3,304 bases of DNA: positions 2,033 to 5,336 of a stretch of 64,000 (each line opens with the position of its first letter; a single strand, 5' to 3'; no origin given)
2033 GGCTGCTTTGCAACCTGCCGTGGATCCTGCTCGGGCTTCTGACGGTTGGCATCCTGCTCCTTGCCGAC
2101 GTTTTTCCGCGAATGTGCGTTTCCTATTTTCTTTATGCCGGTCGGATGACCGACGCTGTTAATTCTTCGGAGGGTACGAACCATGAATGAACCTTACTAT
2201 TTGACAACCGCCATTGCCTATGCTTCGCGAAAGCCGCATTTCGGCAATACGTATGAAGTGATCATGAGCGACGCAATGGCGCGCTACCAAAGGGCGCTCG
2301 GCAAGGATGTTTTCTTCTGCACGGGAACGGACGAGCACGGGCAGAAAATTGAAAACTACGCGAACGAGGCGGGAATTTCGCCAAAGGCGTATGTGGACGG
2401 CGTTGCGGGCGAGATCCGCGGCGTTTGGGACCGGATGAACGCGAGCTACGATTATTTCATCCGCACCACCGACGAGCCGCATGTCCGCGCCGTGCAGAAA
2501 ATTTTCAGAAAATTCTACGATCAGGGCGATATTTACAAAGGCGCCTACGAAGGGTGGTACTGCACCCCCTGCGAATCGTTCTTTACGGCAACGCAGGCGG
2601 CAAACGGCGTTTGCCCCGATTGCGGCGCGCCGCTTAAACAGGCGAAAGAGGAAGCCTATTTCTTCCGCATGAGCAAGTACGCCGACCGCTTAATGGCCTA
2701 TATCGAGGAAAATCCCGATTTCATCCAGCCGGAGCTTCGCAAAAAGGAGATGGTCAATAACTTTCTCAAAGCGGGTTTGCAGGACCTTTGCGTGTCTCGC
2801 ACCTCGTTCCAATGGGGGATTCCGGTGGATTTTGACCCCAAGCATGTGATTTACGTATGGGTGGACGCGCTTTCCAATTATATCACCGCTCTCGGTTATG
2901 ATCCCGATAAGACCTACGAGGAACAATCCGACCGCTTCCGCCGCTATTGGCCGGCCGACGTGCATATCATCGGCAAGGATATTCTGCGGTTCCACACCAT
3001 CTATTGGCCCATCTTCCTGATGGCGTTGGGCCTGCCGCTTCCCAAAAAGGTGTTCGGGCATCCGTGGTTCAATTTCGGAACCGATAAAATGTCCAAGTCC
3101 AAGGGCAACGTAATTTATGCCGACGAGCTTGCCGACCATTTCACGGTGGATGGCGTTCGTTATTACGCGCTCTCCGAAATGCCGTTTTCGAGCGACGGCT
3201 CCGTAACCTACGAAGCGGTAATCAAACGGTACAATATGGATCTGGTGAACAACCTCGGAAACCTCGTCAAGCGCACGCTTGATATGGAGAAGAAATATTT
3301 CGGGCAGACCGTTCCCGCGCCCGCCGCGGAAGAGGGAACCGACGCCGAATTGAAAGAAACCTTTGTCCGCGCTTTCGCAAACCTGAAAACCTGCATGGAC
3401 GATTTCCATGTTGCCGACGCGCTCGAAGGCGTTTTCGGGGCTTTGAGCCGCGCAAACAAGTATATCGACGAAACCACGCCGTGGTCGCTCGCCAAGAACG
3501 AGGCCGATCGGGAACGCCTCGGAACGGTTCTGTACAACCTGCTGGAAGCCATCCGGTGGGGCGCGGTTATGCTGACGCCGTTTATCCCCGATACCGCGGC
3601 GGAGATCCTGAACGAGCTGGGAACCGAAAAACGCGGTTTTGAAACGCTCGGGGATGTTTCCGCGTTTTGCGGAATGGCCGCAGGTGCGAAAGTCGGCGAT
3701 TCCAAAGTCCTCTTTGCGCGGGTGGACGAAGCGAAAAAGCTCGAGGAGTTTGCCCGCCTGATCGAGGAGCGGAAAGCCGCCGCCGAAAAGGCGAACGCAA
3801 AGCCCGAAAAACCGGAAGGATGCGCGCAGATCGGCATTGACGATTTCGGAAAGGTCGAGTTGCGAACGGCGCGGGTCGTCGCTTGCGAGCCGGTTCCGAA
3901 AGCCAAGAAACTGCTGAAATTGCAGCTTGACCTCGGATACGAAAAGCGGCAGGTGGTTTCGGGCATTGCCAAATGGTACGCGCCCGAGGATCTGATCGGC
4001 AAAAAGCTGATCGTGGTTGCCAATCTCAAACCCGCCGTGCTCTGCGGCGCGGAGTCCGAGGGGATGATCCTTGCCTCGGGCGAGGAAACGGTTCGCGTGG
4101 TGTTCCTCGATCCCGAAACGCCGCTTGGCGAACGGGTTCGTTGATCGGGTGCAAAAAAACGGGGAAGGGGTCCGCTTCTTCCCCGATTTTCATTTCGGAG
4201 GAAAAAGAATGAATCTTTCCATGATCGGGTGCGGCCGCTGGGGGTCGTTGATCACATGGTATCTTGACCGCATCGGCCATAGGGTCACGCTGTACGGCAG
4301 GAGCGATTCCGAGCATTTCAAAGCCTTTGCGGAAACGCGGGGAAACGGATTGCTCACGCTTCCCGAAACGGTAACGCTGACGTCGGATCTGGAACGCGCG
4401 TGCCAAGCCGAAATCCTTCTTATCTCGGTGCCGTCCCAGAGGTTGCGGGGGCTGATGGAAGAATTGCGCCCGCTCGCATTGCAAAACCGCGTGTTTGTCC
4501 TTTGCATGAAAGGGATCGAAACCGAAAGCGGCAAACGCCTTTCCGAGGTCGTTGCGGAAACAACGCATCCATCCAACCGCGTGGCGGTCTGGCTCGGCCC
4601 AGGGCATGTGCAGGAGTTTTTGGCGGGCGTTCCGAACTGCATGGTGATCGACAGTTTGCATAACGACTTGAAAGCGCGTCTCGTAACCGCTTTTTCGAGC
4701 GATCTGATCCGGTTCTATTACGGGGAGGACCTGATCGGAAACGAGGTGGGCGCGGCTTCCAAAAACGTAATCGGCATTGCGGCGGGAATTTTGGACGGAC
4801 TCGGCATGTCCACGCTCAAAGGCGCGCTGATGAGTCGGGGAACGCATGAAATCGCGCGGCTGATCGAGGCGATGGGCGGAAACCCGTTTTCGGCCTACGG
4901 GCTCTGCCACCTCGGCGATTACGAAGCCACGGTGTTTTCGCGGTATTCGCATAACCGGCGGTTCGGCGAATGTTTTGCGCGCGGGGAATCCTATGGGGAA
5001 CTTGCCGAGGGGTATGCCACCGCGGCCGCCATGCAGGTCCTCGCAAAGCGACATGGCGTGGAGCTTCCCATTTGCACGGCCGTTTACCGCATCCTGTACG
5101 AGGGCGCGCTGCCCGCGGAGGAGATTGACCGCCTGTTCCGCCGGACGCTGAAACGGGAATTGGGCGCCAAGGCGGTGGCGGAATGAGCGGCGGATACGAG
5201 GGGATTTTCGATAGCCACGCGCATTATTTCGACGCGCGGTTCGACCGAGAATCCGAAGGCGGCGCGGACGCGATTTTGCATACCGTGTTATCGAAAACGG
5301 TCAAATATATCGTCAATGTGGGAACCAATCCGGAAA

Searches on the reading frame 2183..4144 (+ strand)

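Call 52: search_protein_families(library=pfam, proteins=[window:2183-4144:+], max_evalue=0.00001)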
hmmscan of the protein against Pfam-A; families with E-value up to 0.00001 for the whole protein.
window:2183-4144:+ (653 aa): 5 families
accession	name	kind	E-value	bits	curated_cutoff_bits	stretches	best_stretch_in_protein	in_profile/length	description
PF09334.17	tRNA-synt_1g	-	1.8e-110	369.8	20.1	2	155-366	180-391/391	tRNA synthetases class I (M)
PF01588.26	tRNA_bind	-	9.2e-28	96.6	27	1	560-650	1-95/96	Putative tRNA binding domain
PF00133.28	tRNA-synt_1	-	3e-23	82.7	22.7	2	3-215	23-243/414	tRNA synthetases class I (I, L, M and V)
PF19303.5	Anticodon_3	-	1.4e-13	51.4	23.5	1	377-521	1-142/152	Anticodon binding domain of methionyl tRNA ligase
PF01406.26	tRNA-synt_1e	-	2.3e-06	27.7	27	0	292-331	243-282/301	tRNA synthetases class I (C) catalytic domain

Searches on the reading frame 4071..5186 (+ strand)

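Call 52: search_protein_families(library=pfam, proteins=[window:4071-5186:+], max_evalue=0.00001)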
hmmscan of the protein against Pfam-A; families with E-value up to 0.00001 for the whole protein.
window:4071-5186:+ (371 aa): 4 families
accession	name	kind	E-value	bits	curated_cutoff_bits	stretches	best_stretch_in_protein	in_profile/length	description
PF07479.19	NAD_Gly3P_dh_C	-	1.2e-37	129.7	25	1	220-351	1-140/142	NAD-dependent glycerol-3-phosphate dehydrogenase C-terminus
PF01210.29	NAD_Gly3P_dh_N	-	2.6e-26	92.9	23.1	1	50-197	3-154/158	NAD-dependent glycerol-3-phosphate dehydrogenase N-terminus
PF20618.3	GPD_NAD_C_bact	-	2.6e-09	37.9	27.6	1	279-338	1-66/66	Bacterial GPD, NAD-dependent C-terminal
PF02558.23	ApbA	-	7.1e-07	29.4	22.2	1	52-161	4-113/150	Ketopantoate reductase PanE/ApbA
